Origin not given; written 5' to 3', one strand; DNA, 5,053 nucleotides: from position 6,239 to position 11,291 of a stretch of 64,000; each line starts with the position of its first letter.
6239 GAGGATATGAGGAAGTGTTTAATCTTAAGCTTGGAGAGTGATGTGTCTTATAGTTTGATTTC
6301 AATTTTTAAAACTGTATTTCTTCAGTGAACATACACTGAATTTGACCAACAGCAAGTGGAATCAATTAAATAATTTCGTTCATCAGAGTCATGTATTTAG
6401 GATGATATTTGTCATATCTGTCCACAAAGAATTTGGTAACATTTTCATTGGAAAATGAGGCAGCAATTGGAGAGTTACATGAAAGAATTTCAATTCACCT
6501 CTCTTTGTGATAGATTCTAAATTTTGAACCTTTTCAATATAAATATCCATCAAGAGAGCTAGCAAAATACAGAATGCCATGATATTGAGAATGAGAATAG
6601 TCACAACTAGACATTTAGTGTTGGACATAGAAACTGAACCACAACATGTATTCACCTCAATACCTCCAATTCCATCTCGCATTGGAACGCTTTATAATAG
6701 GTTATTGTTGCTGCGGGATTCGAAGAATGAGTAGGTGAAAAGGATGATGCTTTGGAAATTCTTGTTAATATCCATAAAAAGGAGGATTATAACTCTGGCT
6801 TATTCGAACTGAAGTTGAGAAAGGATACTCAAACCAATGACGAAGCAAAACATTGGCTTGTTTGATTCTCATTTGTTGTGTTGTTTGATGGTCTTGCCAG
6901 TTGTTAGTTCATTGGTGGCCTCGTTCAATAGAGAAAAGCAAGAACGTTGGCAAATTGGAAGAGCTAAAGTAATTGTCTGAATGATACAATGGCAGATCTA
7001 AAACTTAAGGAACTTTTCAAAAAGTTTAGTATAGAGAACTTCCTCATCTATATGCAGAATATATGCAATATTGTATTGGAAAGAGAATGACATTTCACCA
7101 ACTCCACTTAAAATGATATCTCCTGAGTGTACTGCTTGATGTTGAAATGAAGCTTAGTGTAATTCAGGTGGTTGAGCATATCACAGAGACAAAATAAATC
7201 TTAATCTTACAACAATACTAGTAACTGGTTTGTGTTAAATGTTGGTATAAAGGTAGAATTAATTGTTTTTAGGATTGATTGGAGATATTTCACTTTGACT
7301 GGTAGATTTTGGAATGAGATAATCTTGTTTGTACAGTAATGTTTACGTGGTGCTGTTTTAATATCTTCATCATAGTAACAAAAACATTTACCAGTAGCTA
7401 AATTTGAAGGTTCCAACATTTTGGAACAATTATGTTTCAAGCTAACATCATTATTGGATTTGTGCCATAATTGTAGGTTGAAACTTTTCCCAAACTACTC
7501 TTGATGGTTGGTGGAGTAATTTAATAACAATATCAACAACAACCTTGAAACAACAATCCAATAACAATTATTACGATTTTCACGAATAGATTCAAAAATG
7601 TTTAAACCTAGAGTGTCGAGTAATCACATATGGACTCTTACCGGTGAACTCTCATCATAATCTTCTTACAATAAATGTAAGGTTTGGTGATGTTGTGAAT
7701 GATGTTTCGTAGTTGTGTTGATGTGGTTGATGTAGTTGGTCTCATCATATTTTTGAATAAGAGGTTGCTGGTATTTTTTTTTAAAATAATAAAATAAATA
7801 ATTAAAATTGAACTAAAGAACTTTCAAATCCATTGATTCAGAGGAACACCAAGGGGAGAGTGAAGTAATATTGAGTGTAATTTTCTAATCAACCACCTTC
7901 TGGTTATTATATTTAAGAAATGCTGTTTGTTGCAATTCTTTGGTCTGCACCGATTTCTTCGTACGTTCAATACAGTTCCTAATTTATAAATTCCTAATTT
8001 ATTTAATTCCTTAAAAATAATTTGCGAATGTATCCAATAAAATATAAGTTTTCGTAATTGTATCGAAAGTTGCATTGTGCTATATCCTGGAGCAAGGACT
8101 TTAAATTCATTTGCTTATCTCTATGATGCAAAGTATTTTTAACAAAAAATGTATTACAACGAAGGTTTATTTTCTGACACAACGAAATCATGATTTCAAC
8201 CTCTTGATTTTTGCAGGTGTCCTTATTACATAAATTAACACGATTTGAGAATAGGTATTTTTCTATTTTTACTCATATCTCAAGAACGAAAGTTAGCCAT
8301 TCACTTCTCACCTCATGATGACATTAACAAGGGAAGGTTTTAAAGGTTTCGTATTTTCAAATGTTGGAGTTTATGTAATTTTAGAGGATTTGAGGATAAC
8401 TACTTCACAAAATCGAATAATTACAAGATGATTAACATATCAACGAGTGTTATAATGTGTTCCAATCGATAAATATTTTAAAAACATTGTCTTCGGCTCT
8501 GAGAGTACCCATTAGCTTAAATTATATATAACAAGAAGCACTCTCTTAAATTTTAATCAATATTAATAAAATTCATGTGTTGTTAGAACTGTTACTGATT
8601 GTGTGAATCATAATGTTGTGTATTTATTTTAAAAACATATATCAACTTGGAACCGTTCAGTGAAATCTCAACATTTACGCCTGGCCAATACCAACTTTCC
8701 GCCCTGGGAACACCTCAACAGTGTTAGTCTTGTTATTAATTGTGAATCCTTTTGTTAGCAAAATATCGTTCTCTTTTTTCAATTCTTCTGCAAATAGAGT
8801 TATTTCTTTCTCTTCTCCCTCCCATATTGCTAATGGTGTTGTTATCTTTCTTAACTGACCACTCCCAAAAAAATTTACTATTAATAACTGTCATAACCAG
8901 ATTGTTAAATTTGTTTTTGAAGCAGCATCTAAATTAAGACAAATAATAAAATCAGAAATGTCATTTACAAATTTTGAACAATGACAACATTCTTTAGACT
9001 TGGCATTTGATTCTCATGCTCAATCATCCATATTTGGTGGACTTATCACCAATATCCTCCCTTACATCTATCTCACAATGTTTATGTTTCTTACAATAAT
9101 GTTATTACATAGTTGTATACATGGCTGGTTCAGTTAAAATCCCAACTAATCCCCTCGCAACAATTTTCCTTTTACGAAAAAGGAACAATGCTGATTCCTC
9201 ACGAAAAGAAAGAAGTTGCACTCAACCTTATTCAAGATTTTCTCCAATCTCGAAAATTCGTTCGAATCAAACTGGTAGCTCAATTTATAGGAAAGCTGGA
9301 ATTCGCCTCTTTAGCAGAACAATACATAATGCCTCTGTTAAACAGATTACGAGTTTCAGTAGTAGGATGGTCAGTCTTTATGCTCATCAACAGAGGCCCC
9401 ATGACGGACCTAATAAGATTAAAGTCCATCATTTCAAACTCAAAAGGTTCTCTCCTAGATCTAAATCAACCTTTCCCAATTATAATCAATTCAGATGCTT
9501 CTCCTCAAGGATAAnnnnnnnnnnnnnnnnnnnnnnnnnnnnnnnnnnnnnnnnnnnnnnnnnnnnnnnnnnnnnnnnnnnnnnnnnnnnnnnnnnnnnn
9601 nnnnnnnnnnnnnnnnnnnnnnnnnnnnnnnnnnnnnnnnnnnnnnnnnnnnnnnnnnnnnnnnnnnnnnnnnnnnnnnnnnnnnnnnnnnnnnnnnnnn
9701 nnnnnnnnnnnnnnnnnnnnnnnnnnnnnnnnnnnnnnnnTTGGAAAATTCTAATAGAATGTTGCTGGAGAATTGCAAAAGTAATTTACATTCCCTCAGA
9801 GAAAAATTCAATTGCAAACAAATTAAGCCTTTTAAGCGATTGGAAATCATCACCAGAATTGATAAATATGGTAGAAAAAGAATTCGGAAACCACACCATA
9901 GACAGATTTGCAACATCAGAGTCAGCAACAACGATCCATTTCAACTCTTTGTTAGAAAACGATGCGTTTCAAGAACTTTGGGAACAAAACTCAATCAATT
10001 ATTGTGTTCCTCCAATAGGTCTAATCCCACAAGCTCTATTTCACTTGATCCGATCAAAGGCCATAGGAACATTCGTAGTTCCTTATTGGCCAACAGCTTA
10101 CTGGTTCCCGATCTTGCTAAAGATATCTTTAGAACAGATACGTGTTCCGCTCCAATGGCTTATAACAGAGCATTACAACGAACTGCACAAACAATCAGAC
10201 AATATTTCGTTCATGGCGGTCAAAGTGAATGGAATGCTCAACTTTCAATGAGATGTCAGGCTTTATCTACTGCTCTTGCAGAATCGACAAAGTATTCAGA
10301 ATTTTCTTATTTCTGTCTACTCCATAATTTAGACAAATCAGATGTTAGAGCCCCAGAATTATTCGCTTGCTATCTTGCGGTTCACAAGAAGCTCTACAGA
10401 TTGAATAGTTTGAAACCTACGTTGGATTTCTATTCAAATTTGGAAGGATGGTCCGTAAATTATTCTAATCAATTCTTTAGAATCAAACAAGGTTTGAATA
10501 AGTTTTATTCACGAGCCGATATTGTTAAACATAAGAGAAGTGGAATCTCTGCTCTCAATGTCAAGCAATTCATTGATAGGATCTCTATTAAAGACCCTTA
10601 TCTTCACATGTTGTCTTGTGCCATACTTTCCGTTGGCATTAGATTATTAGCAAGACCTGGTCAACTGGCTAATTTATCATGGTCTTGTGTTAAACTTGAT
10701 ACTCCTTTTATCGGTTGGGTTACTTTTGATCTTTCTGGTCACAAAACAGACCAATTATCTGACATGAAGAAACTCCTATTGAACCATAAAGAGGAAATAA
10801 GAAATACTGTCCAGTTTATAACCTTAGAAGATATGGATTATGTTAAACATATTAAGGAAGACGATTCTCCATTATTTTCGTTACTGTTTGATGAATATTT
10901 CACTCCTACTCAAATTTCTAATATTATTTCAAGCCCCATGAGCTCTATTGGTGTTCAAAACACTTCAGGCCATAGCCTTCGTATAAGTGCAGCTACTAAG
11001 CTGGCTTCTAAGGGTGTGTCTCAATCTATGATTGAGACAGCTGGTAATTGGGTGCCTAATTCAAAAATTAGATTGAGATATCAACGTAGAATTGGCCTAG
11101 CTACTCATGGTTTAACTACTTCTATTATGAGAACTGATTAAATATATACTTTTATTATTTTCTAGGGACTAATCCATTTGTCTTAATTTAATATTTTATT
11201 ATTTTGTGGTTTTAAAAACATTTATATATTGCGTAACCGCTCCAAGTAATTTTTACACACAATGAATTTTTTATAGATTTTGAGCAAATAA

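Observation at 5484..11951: Decayed DIRS-like tyrosine-recombinase retrotransposon occupying about 6 kb and ending at the assembly gap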

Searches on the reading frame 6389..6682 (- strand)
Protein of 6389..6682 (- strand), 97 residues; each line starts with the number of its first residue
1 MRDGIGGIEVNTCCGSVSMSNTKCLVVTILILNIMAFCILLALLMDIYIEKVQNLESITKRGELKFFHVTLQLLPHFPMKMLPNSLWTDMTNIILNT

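Call 61: search_protein_representatives(protein=window:6389-6682:-)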
Query: 97 residues. Proteins with E-value up to 0.001 (for the whole library): 1; up to 1e-10: 1; up to 1e-30: 1. The best 1 are listed.
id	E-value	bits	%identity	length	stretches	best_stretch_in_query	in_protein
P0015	2.1e-54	198.1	96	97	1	1-96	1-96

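Call 62: find_encoding_contigs(protein=P0015, flank=10000)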
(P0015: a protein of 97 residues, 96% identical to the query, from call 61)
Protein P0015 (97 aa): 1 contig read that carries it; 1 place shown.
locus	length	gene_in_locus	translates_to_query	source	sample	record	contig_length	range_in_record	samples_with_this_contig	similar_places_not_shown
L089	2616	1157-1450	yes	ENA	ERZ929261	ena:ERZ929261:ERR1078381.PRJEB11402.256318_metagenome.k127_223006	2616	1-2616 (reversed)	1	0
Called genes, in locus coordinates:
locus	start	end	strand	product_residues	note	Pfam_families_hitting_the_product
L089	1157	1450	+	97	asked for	-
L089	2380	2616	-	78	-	?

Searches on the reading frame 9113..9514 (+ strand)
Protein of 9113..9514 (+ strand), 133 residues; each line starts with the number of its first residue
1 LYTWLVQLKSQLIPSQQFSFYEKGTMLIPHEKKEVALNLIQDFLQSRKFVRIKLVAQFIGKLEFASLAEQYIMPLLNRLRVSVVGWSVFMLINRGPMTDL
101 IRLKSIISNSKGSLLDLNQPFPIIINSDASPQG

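Call 3: search_protein_families(library=pfam, proteins=[window:9113-9514:+], max_evalue=0.1)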
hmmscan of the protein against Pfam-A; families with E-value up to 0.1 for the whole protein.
window:9113-9514:+ (133 aa): 0 families

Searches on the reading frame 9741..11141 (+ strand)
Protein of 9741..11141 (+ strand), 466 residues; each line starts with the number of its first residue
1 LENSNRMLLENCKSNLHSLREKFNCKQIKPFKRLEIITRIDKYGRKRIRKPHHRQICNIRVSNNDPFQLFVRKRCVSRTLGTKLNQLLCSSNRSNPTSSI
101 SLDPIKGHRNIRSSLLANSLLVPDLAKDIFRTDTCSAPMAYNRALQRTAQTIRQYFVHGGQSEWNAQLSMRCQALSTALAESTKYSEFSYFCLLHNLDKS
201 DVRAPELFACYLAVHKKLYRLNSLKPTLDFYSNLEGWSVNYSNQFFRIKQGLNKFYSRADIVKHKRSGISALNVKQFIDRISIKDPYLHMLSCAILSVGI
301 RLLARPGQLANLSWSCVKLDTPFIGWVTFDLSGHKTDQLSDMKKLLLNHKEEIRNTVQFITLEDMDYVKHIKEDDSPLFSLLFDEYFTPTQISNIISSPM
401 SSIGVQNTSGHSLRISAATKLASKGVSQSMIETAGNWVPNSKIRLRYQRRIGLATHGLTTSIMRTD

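Call 3: search_protein_families(library=pfam, proteins=[window:9741-11141:+], max_evalue=0.1)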
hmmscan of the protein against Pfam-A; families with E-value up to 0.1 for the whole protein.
window:9741-11141:+ (466 aa): 1 family
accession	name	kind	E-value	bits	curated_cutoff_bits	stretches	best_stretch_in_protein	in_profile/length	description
PF00589.27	Phage_integrase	-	0.00014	22.2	27.1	1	302-443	34-162/172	Phage integrase family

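Call 7: find_encoding_contigs(protein=window:9741-11141:+, flank=10000, max_places=6)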
Protein window:9741-11141:+ (466 aa): no gene with exactly this product is on record in the collection.
